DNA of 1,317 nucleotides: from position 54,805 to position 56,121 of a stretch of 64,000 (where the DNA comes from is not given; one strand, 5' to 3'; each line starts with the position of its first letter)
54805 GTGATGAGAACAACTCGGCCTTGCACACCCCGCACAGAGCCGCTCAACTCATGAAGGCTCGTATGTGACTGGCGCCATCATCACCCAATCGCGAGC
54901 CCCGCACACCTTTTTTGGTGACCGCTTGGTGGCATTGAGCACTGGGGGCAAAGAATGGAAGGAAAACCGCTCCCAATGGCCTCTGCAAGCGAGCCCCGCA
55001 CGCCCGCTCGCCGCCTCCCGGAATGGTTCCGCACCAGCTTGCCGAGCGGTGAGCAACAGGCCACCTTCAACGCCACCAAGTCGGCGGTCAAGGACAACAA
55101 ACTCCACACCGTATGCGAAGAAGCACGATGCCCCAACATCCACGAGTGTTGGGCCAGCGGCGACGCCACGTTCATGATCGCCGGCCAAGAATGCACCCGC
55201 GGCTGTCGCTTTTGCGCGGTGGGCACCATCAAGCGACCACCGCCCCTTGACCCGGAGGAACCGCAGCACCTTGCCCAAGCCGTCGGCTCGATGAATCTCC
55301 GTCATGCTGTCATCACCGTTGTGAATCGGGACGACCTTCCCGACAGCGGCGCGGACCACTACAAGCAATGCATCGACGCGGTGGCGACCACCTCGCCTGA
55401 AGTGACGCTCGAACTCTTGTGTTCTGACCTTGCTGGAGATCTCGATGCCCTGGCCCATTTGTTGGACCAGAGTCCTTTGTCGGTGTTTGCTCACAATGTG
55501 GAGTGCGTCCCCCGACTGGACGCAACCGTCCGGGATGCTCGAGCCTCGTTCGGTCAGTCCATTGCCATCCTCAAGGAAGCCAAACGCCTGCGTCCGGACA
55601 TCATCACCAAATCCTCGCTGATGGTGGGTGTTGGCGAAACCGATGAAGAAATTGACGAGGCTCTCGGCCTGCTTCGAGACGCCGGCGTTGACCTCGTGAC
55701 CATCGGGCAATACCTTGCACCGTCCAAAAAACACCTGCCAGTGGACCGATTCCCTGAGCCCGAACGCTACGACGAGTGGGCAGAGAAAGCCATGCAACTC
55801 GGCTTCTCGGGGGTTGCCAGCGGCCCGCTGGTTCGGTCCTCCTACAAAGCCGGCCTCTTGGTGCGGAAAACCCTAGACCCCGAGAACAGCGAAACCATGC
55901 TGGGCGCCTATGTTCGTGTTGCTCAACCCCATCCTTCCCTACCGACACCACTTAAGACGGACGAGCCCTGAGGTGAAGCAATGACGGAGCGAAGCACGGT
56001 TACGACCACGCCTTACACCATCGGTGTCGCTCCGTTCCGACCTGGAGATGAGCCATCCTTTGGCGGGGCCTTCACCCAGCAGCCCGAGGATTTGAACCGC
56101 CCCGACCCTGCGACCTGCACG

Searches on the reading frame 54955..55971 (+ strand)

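Call 46: search_protein_families(library=pfam, proteins=[window:54955-55971:+], max_evalue=0.001)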
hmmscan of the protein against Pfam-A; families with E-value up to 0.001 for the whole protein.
window:54955-55971:+ (338 aa): 2 families
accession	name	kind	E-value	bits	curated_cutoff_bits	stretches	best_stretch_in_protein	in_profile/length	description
PF04055.27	Radical_SAM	-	6.7e-17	62.6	29.5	1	77-239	4-165/166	Radical SAM superfamily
PF16881.10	LIAS_N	-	4.7e-10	40.2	27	1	16-59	56-96/96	N-terminal domain of lipoyl synthase of Radical_SAM family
